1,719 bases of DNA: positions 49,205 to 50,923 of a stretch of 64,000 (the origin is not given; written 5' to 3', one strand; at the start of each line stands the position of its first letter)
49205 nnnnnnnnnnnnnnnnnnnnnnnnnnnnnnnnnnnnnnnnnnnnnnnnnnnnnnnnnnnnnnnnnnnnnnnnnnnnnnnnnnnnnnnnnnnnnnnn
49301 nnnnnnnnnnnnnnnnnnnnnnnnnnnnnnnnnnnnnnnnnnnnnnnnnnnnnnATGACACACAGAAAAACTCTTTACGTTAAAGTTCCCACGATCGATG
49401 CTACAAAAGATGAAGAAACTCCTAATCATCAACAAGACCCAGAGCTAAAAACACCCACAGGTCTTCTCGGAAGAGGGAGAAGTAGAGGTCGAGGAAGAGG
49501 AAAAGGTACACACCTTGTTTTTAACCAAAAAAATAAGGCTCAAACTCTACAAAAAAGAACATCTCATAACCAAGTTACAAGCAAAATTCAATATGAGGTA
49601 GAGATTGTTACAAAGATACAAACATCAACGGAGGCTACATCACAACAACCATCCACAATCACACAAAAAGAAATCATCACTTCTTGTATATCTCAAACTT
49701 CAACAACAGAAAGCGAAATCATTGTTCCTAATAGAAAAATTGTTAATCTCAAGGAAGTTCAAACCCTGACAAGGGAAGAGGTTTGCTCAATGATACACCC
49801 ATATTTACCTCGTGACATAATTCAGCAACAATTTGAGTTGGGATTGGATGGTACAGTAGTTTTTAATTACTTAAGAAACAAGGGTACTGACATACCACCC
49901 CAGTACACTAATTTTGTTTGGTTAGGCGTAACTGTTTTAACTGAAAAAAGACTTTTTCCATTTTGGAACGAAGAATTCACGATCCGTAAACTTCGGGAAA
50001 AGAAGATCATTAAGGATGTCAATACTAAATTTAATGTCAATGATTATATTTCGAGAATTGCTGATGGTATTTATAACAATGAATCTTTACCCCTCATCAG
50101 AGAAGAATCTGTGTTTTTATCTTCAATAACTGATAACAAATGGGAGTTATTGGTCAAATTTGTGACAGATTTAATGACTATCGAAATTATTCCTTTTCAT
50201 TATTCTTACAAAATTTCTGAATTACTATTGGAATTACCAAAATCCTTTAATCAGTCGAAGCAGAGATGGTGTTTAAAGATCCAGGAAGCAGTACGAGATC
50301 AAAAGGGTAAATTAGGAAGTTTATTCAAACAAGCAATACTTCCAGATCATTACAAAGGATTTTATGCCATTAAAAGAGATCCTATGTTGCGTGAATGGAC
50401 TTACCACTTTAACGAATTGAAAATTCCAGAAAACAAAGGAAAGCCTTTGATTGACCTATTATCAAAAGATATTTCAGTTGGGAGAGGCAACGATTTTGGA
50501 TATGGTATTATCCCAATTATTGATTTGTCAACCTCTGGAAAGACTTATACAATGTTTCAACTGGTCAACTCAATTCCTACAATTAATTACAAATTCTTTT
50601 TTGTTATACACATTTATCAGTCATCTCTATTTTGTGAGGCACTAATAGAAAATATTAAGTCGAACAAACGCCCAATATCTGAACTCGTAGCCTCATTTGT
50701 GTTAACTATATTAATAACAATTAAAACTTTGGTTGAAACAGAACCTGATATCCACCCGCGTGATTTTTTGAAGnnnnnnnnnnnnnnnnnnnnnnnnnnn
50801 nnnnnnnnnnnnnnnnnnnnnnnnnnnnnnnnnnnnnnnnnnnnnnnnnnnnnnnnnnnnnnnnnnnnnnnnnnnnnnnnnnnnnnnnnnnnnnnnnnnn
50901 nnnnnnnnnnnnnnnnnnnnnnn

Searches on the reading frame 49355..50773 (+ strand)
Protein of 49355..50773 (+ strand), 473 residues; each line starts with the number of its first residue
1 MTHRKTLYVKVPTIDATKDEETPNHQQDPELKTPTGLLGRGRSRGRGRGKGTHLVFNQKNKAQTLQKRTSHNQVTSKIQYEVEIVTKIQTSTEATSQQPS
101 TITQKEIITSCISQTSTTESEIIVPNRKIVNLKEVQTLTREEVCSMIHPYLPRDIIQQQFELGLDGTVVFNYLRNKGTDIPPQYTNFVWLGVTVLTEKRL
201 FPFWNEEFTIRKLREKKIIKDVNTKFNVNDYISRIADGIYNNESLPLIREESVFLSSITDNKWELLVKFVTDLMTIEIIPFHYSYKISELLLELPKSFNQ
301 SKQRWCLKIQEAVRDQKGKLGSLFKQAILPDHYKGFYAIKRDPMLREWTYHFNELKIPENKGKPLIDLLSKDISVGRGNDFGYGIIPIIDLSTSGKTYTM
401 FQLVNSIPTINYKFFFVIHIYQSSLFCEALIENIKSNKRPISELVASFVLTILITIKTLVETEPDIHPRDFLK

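Call 59: list_cluster_members(proteins=[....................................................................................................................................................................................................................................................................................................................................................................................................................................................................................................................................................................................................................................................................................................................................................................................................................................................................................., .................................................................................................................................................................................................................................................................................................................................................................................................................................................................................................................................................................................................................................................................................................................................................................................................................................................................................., window:49355-50773:+, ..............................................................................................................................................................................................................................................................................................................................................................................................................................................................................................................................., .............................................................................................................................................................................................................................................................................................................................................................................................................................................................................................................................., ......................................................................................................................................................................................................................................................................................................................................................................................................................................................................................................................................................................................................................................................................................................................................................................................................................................, window:50804-51961:+, window:10380-11702:+, window:20173-22575:+, window:24574-25938:+])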
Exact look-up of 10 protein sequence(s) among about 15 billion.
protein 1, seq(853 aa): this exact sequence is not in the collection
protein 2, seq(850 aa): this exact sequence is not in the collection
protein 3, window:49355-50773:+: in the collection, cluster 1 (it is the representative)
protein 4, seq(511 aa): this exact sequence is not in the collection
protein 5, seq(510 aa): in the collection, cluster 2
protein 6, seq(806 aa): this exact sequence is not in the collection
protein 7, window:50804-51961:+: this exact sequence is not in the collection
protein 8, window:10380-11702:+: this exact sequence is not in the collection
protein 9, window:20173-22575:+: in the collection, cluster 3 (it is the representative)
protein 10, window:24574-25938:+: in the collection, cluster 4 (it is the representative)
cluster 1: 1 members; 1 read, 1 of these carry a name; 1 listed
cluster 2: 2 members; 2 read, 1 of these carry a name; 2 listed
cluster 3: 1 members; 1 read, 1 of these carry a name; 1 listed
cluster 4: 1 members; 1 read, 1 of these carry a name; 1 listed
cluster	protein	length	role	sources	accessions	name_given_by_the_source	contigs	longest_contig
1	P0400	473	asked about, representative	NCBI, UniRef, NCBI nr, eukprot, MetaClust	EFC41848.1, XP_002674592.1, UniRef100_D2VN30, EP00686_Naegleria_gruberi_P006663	predicted protein [Naegleria gruberi] | Predicted protein n=1 Tax=Naegleria gruberi TaxID=5762 RepID=D2VN30_NAEGR | uncharacterized protein NAEGRDRAFT_70352 [Naegleria gruberi]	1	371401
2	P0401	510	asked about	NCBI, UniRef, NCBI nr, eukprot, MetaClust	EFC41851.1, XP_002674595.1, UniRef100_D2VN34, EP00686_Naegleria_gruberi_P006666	hypothetical protein NAEGRDRAFT_80606 [Naegleria gruberi] | Uncharacterized protein n=1 Tax=Naegleria gruberi TaxID=5762 RepID=D2VN34_NAEGR | uncharacterized protein NAEGRDRAFT_80606 [Naegleria gruberi]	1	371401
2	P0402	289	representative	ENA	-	-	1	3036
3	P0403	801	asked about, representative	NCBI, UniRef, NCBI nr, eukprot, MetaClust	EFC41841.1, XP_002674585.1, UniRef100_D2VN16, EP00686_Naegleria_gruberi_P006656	predicted protein [Naegleria gruberi] | Predicted protein n=1 Tax=Naegleria gruberi TaxID=5762 RepID=D2VN16_NAEGR | uncharacterized protein NAEGRDRAFT_70338 [Naegleria gruberi]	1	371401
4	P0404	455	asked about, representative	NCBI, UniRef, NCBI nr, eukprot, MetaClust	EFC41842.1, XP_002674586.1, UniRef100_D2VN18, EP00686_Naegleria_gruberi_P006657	predicted protein [Naegleria gruberi] | Predicted protein n=1 Tax=Naegleria gruberi TaxID=5762 RepID=D2VN18_NAEGR | uncharacterized protein NAEGRDRAFT_50903 [Naegleria gruberi]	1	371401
